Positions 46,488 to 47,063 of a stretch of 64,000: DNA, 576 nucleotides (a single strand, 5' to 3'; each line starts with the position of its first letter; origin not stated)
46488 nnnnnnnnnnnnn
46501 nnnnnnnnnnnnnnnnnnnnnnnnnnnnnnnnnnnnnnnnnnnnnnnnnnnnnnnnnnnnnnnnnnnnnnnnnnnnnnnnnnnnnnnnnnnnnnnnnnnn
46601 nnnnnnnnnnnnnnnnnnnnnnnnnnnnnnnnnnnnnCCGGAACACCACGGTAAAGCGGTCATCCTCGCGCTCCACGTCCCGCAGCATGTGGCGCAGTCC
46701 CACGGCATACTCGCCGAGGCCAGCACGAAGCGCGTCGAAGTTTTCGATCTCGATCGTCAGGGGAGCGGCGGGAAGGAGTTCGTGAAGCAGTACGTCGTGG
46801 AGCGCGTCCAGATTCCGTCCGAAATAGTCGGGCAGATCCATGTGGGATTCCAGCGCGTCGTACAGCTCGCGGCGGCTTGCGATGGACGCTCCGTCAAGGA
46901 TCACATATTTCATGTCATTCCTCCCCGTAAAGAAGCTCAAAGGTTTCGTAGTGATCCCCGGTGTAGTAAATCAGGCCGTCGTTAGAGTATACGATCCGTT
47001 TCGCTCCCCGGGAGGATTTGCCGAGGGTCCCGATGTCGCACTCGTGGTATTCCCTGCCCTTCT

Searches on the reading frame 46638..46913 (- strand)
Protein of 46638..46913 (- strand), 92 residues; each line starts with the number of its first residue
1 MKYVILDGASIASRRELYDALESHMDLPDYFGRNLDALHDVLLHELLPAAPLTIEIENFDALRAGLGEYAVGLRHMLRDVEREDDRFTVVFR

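Call 46: find_encoding_contigs(protein=window:46638-46913:-, flank=3000, max_places=8)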
Protein seq(92 aa) (92 aa): 20 contigs read that carry it; 8 places shown.
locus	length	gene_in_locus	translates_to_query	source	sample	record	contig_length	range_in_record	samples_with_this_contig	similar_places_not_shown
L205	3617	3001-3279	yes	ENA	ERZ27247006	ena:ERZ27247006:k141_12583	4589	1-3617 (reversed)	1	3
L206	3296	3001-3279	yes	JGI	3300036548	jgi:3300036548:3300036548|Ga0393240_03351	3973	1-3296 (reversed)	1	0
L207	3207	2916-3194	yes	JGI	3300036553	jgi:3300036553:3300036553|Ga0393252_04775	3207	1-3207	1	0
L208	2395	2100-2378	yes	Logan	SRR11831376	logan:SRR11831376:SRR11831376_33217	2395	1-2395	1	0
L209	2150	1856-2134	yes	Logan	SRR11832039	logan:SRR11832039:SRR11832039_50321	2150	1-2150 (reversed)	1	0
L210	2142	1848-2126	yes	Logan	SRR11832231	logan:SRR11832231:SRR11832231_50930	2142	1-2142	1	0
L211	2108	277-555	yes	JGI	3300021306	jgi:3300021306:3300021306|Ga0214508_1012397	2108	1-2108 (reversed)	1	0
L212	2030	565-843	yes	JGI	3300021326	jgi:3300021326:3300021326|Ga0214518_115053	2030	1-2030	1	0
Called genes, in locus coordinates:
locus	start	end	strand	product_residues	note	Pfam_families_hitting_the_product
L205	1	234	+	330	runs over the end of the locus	PF01699:Na_Ca_ex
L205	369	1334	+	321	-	PF01116:F_bP_aldolase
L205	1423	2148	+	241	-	PF01643:Acyl-ACP_TE, PF13279:4HBT_2 (weak), PF20791:Acyl-ACP_TE_C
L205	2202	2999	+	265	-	PF00545:Ribonuclease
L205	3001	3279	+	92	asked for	PF01337:Barstar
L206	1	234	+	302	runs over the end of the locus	?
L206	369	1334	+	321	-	PF01116:F_bP_aldolase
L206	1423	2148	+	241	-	PF01643:Acyl-ACP_TE, PF13279:4HBT_2 (weak), PF20791:Acyl-ACP_TE_C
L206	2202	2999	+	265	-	PF00545:Ribonuclease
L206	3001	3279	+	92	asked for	PF01337:Barstar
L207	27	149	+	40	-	PF01699:Na_Ca_ex (weak)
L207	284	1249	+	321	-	PF01116:F_bP_aldolase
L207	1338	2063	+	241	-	PF01643:Acyl-ACP_TE, PF13279:4HBT_2 (weak), PF20791:Acyl-ACP_TE_C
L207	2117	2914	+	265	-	PF00545:Ribonuclease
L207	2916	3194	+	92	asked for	PF01337:Barstar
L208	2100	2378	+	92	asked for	PF01337:Barstar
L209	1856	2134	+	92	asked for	PF01337:Barstar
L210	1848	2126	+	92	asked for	PF01337:Barstar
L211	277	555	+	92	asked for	PF01337:Barstar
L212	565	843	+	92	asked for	PF01337:Barstar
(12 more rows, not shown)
